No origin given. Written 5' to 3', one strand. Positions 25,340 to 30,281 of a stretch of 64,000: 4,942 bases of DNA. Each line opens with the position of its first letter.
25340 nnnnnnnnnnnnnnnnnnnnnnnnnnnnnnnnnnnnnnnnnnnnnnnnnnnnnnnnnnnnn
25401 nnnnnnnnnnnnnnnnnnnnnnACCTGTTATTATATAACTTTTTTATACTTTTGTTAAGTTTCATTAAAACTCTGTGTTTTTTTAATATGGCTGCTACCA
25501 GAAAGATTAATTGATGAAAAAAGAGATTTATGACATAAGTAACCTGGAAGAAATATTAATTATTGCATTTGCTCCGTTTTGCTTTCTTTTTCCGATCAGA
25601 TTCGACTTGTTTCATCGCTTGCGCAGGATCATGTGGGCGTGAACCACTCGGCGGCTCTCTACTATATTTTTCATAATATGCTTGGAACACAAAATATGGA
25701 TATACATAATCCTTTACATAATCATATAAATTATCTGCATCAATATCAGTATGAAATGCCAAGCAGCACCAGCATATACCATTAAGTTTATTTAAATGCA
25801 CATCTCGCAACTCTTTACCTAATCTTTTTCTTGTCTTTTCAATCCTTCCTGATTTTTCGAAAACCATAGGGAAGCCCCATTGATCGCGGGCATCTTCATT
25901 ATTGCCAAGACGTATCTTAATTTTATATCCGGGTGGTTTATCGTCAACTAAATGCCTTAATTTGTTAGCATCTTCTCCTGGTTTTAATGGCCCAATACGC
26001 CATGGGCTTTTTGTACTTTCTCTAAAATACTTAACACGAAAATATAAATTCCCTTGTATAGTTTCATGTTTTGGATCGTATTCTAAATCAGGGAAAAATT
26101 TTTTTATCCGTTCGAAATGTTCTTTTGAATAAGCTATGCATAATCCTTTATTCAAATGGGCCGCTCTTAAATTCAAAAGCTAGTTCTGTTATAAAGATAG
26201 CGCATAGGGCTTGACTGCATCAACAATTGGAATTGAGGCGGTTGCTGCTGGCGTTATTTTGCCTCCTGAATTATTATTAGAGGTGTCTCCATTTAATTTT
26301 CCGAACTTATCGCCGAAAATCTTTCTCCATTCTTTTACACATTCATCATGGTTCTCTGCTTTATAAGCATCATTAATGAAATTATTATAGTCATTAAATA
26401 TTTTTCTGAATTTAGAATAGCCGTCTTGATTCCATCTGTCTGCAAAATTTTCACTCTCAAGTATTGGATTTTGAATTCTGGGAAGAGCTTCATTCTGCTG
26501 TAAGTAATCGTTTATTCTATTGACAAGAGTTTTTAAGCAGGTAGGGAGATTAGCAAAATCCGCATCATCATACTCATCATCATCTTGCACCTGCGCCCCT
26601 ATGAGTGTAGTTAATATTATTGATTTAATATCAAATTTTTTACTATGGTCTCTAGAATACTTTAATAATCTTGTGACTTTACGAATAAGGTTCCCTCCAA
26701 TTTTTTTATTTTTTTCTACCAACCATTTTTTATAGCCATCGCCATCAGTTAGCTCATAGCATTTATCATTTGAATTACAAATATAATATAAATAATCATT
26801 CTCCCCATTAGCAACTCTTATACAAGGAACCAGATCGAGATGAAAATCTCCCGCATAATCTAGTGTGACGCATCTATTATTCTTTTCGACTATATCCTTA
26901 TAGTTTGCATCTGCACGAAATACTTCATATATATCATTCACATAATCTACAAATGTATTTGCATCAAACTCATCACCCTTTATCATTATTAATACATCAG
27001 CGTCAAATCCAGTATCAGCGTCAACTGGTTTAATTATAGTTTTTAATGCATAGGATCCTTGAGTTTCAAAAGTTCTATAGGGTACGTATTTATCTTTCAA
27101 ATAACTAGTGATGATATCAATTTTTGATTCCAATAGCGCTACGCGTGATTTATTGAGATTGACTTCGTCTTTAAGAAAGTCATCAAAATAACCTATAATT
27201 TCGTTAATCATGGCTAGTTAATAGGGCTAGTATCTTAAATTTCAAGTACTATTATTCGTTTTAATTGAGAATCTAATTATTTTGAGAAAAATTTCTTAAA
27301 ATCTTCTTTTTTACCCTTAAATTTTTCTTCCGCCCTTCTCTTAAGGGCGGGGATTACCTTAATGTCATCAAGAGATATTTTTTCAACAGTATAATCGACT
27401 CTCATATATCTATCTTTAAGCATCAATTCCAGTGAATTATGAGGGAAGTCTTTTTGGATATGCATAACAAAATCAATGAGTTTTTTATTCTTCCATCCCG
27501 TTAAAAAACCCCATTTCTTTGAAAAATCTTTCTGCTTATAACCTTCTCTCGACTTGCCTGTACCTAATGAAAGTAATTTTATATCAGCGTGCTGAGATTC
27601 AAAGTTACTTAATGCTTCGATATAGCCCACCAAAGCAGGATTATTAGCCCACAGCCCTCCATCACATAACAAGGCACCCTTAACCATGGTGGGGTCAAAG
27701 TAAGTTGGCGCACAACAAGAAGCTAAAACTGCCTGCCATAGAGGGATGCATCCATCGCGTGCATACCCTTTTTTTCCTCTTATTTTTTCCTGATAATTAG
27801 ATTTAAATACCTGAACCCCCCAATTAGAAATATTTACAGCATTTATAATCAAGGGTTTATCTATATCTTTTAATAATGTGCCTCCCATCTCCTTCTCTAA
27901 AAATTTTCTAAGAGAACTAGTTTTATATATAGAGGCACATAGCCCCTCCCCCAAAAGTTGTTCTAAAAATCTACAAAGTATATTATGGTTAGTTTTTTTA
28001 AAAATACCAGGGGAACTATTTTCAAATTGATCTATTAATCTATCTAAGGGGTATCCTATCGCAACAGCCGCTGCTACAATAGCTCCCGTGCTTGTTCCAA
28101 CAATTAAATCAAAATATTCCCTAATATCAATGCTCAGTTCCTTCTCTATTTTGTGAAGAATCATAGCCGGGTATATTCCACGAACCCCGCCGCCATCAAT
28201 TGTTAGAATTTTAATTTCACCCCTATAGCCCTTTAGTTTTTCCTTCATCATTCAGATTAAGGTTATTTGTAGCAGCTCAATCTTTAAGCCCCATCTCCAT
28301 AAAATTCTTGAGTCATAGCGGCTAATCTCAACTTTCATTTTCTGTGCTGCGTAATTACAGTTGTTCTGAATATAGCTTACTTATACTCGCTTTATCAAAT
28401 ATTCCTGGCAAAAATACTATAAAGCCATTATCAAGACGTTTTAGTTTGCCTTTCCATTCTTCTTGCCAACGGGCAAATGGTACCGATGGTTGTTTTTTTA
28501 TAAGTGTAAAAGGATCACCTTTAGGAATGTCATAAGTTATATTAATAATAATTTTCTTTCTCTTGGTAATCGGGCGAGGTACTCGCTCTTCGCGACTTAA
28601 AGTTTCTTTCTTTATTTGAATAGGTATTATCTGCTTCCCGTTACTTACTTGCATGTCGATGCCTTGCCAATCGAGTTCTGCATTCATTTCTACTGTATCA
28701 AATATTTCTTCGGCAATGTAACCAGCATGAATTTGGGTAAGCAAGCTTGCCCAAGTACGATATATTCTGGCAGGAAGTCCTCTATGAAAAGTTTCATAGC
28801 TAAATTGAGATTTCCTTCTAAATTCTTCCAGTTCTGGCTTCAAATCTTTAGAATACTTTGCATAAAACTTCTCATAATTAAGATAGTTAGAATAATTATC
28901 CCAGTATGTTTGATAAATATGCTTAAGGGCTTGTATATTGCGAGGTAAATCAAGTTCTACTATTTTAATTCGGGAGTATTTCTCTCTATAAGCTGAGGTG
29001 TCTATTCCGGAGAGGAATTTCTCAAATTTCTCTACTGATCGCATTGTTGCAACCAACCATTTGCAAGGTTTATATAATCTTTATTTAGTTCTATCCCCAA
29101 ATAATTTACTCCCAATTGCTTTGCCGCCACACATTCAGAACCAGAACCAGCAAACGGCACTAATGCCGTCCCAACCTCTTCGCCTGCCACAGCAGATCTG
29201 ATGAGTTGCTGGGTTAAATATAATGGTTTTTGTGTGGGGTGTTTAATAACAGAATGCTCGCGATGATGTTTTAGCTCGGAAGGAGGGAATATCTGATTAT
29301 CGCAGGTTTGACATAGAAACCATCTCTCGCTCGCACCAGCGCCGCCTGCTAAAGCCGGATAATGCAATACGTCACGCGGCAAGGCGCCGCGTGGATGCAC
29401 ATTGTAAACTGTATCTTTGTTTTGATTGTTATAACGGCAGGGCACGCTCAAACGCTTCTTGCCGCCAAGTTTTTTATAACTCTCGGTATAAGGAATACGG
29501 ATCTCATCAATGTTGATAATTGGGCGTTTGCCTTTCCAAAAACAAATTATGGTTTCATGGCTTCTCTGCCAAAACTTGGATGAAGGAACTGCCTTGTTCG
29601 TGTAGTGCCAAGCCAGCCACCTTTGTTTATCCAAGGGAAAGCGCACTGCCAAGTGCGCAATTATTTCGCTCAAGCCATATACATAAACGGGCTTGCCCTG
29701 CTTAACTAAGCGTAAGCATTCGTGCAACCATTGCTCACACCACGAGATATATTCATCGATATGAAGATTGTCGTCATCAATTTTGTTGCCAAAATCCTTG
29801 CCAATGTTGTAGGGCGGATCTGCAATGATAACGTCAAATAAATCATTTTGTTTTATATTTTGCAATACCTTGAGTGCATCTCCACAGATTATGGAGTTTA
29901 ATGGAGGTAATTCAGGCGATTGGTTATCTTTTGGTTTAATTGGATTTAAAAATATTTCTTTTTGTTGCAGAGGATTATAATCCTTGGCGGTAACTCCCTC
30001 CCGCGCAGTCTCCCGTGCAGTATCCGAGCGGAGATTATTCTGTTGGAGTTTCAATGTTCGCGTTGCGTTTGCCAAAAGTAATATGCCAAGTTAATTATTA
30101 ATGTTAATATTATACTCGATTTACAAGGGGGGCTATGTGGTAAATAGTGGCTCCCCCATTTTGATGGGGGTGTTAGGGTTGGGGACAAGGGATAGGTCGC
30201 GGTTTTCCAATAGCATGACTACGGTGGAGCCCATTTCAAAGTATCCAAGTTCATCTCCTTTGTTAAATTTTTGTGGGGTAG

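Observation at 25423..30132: AT-rich defence island between clpS and psd: a type II R-M module plus a CBASS-like patatin/nucleotidyltransferase operon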

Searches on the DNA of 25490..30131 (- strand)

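Call 66: search_dna_similar(query=window:25490-30131:-, collection=plasmids, mode=distant, max_rows=10)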
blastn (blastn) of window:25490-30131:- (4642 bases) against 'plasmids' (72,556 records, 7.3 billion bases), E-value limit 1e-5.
Records with a match: 1; places in all: 1; records where one place covers at least 80% of the query: 0.
Best place of each record, by identity: 60-80% 1.
By first word of the organism name: Aliarcobacter 1.
By predicted mobility (MOB-suite, as given by PLSDB): non-mobilizable 1.
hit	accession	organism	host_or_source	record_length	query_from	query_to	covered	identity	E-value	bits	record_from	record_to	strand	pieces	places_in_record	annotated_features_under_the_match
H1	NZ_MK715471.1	Aliarcobacter cryaerophilus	Greenshell mussel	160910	1918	2047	3%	70.8%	1e-6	64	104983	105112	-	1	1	CBASS cGAMP-activated phospholipase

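Call 67: search_dna_similar(query=window:25490-30131:-, collection=phages, mode=distant, max_rows=10)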
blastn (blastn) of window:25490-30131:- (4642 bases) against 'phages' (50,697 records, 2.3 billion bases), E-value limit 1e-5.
No match.
